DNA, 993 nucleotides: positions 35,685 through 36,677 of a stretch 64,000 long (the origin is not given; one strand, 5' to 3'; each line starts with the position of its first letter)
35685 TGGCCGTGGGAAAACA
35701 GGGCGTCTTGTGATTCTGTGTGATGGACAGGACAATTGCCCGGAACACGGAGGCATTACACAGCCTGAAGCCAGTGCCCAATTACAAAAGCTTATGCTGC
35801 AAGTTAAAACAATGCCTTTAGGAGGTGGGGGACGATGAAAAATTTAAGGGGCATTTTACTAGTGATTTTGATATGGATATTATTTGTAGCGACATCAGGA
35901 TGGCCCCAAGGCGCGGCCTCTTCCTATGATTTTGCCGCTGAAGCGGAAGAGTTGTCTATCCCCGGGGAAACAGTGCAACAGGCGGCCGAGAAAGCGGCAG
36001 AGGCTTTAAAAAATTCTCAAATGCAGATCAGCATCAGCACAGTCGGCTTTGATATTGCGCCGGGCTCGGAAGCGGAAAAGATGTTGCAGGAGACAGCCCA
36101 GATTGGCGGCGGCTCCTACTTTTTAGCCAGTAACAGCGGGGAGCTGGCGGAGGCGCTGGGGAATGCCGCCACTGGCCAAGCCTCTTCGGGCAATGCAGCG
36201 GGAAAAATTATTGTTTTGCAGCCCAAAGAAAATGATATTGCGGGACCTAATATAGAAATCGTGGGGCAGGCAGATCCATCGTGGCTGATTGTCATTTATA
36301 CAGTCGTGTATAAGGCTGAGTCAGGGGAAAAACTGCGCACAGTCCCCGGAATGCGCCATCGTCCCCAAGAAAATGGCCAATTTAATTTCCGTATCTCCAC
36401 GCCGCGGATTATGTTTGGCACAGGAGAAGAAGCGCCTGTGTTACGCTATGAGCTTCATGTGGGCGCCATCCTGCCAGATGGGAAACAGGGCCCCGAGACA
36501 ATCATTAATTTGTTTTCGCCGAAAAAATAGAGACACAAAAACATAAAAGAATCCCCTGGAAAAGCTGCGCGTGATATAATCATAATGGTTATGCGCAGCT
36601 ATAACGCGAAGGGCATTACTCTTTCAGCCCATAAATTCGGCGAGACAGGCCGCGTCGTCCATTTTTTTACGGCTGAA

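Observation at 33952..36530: Secreted Zn-phospholipase-C-like/VWA protein whose VWA domain appears completed by the N-terminal part of a translationally coupled second secreted protein (split VWA)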

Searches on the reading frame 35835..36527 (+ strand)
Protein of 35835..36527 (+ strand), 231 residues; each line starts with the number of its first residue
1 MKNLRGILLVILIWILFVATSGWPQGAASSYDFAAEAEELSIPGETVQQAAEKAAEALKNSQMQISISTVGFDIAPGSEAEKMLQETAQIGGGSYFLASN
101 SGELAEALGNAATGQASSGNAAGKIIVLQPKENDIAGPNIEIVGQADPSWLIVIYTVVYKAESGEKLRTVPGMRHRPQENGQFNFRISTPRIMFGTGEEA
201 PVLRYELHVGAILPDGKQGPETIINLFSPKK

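Call 4: search_protein_families(library=pfam, proteins=[window:35835-36527:+], max_evalue=1)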
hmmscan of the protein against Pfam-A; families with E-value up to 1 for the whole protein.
window:35835-36527:+ (231 aa): 0 families

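Call 8: find_homologous_proteins(query=window:35835-36527:+)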
Query window:35835-36527:+ (231 aa): 21 proteins with E <= 0.001 among 2629 candidates.
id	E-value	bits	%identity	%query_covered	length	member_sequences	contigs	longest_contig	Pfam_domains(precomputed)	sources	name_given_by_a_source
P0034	1.0e-131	456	91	100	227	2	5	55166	-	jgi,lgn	-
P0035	1.5e-83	298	60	96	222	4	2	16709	-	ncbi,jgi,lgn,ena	-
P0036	6.5e-83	296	61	96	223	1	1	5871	-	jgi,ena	-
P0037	7.3e-81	289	58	94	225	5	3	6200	-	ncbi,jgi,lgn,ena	-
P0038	4.0e-70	254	55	95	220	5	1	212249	-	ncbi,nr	ncbi:MAG: hypothetical protein HPY69_03970 [Armatimonadetes bacterium]|nr:hypothetical protein [Arma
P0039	2.2e-68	249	58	87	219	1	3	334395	-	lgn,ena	-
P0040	2.6e-67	245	55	87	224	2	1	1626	-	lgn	-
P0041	2.0e-66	242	55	87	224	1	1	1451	-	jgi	jgi:hypothetical protein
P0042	2.7e-66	242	56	87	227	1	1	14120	-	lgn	-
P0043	6.2e-66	240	54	88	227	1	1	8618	-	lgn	-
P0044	1.7e-60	223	49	100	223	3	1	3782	-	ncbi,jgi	-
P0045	6.6e-55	204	54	82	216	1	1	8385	-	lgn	-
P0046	3.9e-52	195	45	99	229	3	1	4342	-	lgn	-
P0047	8.5e-52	194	47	90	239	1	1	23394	-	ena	-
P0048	2.5e-47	180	48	83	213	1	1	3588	-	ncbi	-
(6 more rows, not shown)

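Call 11: search_solved_structures(query=A1, max_evalue=10, show_alignments=3)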
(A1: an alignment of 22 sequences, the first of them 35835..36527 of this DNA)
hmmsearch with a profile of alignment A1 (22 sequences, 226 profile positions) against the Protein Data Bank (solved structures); distinct sequences matched with E-value up to 10: 5.
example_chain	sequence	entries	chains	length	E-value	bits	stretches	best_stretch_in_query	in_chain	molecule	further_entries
9e5c_4s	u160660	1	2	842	0.00047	22.8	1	43-106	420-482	VWFA domain-containing protein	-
9i2j_A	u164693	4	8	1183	0.3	13.7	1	76-120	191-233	dextransucrase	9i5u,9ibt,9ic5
5no0_A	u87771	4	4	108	0.34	13.5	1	69-111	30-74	Transcobalamin-2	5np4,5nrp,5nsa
5t2u_A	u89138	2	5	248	0.38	13.3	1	70-108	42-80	Oxidoreductase, short chain dehydrogenase/reductase family protein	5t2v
4rck_A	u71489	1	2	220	0.49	13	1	76-103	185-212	Hypothetical membrane spanning protein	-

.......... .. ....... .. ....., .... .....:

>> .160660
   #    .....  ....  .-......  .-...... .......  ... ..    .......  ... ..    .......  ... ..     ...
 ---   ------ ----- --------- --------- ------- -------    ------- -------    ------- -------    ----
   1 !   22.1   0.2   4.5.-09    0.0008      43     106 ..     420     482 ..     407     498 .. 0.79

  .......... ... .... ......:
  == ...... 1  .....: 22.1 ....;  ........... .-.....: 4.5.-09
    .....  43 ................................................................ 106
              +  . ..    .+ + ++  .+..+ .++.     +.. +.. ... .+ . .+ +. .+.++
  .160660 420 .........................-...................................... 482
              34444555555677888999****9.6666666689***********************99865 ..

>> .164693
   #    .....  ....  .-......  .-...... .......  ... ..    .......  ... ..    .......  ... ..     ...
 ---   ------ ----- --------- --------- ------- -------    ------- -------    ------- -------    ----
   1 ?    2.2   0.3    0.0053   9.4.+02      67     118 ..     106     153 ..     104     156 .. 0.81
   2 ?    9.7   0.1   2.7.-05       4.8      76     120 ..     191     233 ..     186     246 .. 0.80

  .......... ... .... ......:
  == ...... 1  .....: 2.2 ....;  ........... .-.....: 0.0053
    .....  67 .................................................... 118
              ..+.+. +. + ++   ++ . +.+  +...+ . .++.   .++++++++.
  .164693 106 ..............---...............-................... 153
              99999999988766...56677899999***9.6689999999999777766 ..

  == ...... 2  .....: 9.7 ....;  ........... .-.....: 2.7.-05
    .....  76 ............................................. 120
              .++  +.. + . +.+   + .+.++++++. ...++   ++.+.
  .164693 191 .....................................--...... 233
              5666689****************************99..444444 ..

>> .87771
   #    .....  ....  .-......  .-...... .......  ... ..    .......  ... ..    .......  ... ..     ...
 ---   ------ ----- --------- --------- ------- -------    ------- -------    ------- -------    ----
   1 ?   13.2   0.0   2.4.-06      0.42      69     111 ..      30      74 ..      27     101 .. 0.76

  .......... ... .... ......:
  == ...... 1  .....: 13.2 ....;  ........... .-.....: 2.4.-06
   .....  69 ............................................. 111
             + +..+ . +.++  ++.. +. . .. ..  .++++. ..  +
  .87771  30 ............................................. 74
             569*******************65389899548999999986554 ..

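Call 17: find_related_loci(query=A1, collection=metagenome_contigs, flank=4000)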
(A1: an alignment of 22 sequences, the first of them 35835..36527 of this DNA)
Query A1 (231 aa) in metagenome_contigs; peptide patterns used: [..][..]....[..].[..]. (x = any residue, [..] = any of these).
192 stretches matched a pattern; 21 encode a relative of the query (tblastn E <= 1e-3); 21 distinct loci.
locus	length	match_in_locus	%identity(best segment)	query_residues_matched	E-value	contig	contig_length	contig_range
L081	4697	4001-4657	60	9-230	2e-86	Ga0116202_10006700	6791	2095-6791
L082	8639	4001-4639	55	7-226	1e-74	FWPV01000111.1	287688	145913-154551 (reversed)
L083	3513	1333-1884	50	40-228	3e-56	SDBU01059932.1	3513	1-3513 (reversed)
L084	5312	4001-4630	44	1-228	2e-55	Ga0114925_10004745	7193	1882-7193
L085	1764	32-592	46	35-226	1e-51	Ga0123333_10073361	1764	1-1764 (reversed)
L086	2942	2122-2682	47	35-226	1e-50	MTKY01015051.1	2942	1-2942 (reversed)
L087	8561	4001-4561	46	35-226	3e-50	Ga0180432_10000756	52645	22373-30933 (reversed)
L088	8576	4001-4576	48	38-230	7e-50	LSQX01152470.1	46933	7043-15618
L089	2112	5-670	44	16-230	2e-49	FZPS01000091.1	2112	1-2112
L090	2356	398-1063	44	16-230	3e-49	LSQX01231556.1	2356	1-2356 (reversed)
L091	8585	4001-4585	48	38-230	4e-58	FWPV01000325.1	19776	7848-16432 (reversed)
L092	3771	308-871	44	34-226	1e-47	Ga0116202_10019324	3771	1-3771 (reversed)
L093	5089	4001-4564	44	34-226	2e-47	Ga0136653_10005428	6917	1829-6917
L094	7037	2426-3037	41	9-226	1e-44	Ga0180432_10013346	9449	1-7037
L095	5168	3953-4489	46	43-226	1e-42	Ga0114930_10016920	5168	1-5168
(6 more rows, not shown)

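Call 29: predict_structure(alignment_id=A1)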
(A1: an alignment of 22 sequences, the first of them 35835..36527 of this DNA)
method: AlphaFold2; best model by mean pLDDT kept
length: 231 residues; sequences in the alignment: 22
mean_pLDDT: 76.6   pTM: 0.50
mean pLDDT of the five models: 76.6, 74.9, 73.6, 73.1, 71.9
residues with pLDDT >= 90: 80; 70-90: 75; 50-70: 53; < 50: 23
segments of 3 or more residues with pLDDT < 50: 24-33, 35-40, 116-121
pLDDT, mean of each block of 10 residues (from residue 1): 71 77 46 42 62 67 67 76 77 74 65 52 80 91 93 96 94 91 91 73 94 93 92 66
secondary structure, 60 per line:
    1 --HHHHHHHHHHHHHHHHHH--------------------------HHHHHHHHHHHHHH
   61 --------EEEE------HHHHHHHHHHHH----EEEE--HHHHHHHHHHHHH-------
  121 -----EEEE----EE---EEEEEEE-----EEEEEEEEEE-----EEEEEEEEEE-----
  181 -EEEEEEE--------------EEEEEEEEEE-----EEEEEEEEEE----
elements in order: H3-20 H47-60 E69-72 H79-90 E95-98 H101-113 E126-129 E139-145 E151-160 E166-175 E182-188 E203-212 E218-227

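Call 31: fold_search(model_id=the predicted structure, library=pdb)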
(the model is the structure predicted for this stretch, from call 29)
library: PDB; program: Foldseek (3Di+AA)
matches with E <= 10: 1929; with E <= 0.001: 15
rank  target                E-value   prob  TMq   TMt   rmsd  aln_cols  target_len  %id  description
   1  2n80_MODEL_1_B        1.5e-04  1.00  0.32  0.40   8.4       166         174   13  p75NTR DD:RhoGDI (released 2015-12-23)
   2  2xwx_A                2.2e-04  1.00  0.30  0.19   4.7       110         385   13  Vibrio cholerae colonization factor GbpA crystal structure (released 2011-11-16)
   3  6byg_A                2.9e-04  1.00  0.22  0.08   8.0       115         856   16  Crystal structure of the nucleophile mutant (E575A) of the GH2 exo-beta-mannanase from Xanthomonas axonopodis pv. citr (released 2018-07-18)
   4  3pe9_D                3.7e-04  1.00  0.23  0.55   6.4       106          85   16  Structures of Clostridium thermocellum CbhA fibronectin(III)-like modules (released 2011-11-23)
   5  4djm_H                3.7e-04  1.00  0.29  0.32   6.1       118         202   14  Crystal structure of the E. coli chaperone DraB (released 2013-01-16)
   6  5vi0_B                4.4e-04  1.00  0.28  0.20   5.9       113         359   13  Pseudomonas fluorescens alkylpurine DNA glycosylase AlkC bound to DNA containing an abasic site analog (released 2017-10-25)
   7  5vi0_A                5.3e-04  1.00  0.27  0.19   6.1       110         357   16  Pseudomonas fluorescens alkylpurine DNA glycosylase AlkC bound to DNA containing an abasic site analog (released 2017-10-25)
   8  4djm_B                5.9e-04  1.00  0.28  0.31   6.3       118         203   18  Crystal structure of the E. coli chaperone DraB (released 2013-01-16)
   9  8wae_B                6.6e-04  1.00  0.27  0.51   6.8       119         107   11  Crystal structure of a novel porphyran-binding carbohydrate binding module (released 2024-09-11)
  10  8wae_A                7.0e-04  1.00  0.26  0.49   7.0       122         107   11  Crystal structure of a novel porphyran-binding carbohydrate binding module (released 2024-09-11)
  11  5vhv_A                7.5e-04  1.00  0.27  0.19   6.1       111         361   15  Pseudomonas fluorescens alkylpurine DNA glycosylase AlkC bound to DNA containing an oxocarbenium-intermediate analog (released 2017-10-25)
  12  9fxb_C                8.4e-04  1.00  0.30  0.34   4.9       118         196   19  Cryo-EM structure of the type 1 pilus assembly platform as part of the FimI-bound chaperone-usher pilus complex (FimDH (released 2025-06-04)
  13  9fw9_C                8.4e-04  1.00  0.29  0.33   5.1       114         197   17  Cryo-EM structure of the type 1 pilus assembly platform as part of the FimA-bound chaperone-usher pilus complex (FimDH (released 2025-06-04)
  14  5uj6_A                8.9e-04  1.00  0.25  0.08   8.8       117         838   16  Crystal Structure of Bacteroides Uniformis beta-glucuronidase (released 2017-06-28)
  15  5cl2_B                9.4e-04  1.00  0.26  0.24   8.5       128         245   13  Crystal structure of Spo0M, sporulation control protein, from Bacillus subtilis. (released 2015-12-16)
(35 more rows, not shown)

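Call 38: search_protein_families(library=ncbifam, proteins=[window:35835-36527:+], max_evalue=0.1)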
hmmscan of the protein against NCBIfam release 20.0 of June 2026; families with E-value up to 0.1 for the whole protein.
window:35835-36527:+ (231 aa): 2 families
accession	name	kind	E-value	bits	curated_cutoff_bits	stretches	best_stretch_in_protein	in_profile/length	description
NF009466.0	PRK12826.1-2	subfamily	0.0044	16.5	222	1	25-102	15-90/248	3-oxoacyl-ACP reductase FabG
NF004200.0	PRK05653.1-5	equivalog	0.01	15.4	273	1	18-104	7-91/242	3-oxoacyl-ACP reductase FabG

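Call 39: find_encoding_contigs(protein=window:35835-36527:+, flank=3000, max_places=3)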
Protein window:35835-36527:+ (231 aa): 10 contigs read that carry it; 3 places shown.
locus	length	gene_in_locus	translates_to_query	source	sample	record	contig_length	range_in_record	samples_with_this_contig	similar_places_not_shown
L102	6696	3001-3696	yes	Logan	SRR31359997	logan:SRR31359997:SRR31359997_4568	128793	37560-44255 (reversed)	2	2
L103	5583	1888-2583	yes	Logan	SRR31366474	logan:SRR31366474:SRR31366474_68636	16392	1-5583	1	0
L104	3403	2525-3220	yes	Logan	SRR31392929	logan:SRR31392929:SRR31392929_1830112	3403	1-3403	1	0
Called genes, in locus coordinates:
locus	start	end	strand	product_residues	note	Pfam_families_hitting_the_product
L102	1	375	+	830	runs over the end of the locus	PF09586:YfhO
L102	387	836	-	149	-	PF01592:NifU_N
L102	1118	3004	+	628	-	PF00882:Zn_dep_PLPC, PF00092:VWA (weak), PF13519:VWA_2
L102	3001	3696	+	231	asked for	-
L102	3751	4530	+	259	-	PF11967:RecO_N, PF02565:RecO_C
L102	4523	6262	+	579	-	PF14716:HHH_8, PF14520:HHH_5, PF14791:DNA_pol_B_thumb, PF02811:PHP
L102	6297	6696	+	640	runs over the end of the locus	PF02018:CBM_4_9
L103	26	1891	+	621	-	PF00882:Zn_dep_PLPC, PF00092:VWA (weak), PF13519:VWA_2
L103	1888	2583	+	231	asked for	-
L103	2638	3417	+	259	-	PF11967:RecO_N, PF02565:RecO_C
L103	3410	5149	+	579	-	PF14716:HHH_8, PF14520:HHH_5, PF14791:DNA_pol_B_thumb, PF02811:PHP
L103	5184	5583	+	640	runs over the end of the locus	PF02018:CBM_4_9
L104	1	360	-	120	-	?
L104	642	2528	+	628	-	PF00882:Zn_dep_PLPC, PF00092:VWA (weak), PF13519:VWA_2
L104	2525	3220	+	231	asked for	-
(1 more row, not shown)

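Call 48: search_protein_representatives(alignment_id=A1)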
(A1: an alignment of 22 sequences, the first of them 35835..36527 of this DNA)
Query: 22 sequences, 226 profile positions. Proteins with E-value up to 0.001 (for the whole library): 406; up to 1e-10: 78; up to 1e-30: 18. The best 150 are listed.
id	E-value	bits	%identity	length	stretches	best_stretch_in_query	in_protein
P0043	3.1e-97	340.8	-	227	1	1-225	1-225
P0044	1.7e-96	338.3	-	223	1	1-226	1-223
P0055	1.2e-82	293.0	-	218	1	15-226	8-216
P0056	8.0e-79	280.5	-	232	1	8-225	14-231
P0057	2.0e-77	276.0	-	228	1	1-224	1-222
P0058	5.0e-71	255.0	-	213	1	24-226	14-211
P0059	2.3e-65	236.5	-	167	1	58-224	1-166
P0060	2.2e-58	213.7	-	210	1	21-224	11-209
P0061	2.8e-58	213.3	-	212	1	14-223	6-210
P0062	1.1e-54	201.6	-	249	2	111-222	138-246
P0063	3.2e-45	170.6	-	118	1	103-224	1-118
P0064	1.9e-43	164.8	-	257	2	116-221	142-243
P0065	6.2e-34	133.7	-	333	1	115-224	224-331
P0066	1.7e-33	132.2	-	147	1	106-220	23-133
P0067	1.5e-32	129.2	-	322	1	17-214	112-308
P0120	7.7e-14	68.0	-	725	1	26-118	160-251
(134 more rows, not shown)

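Call 52: find_encoding_contigs(protein=P0067, flank=4000, max_places=3)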
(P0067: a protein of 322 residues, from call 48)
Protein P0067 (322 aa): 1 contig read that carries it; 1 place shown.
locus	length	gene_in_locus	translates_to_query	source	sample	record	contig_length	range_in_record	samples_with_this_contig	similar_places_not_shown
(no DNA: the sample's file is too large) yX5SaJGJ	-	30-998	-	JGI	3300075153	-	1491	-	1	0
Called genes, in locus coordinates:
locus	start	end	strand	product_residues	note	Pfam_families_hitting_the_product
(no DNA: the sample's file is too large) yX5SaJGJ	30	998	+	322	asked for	-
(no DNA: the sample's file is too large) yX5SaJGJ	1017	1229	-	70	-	-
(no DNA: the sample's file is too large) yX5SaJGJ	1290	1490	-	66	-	?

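Call 53: find_encoding_contigs(protein=P0120, flank=4000, max_places=3)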
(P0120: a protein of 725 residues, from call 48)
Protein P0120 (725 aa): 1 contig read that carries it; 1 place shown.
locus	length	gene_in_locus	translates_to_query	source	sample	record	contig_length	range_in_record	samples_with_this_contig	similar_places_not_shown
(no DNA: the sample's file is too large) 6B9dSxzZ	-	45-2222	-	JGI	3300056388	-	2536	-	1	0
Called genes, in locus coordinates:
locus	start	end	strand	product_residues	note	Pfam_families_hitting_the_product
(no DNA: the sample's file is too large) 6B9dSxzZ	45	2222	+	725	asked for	PF13519:VWA_2, PF04151:PPC (weak)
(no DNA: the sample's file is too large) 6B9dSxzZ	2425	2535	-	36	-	?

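Call 67: search_protein_families(library=pfam, proteins=[L087:5194-6597:-, L087:6537-7994:-], max_evalue=0.001)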
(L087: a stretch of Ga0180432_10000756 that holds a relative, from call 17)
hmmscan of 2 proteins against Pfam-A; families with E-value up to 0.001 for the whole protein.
L087:5194-6597:- (468 aa): 3 families
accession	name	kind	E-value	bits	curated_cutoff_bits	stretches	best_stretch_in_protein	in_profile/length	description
PF01041.23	DegT_DnrJ_EryC1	-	1.3e-74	252.1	19.8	1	63-349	3-272/360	DegT/DnrJ/EryC1/StrS aminotransferase family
PF01053.26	Cys_Met_Meta_PP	-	0.00041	19.4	27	1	87-215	55-183/381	Cys/Met metabolism PLP-dependent enzyme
PF00155.27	Aminotran_1_2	-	0.00065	19.4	19.7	0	83-177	41-151/361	Aminotransferase class I and II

L087:6537-7994:- (486 aa): 2 families
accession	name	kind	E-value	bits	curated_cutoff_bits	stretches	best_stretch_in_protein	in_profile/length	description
PF01041.23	DegT_DnrJ_EryC1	-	7e-70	236.5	19.8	1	80-450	2-346/360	DegT/DnrJ/EryC1/StrS aminotransferase family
PF00266.25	Aminotran_5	-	1.1e-07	31.6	21.5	1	124-234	68-186/371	Aminotransferase class-V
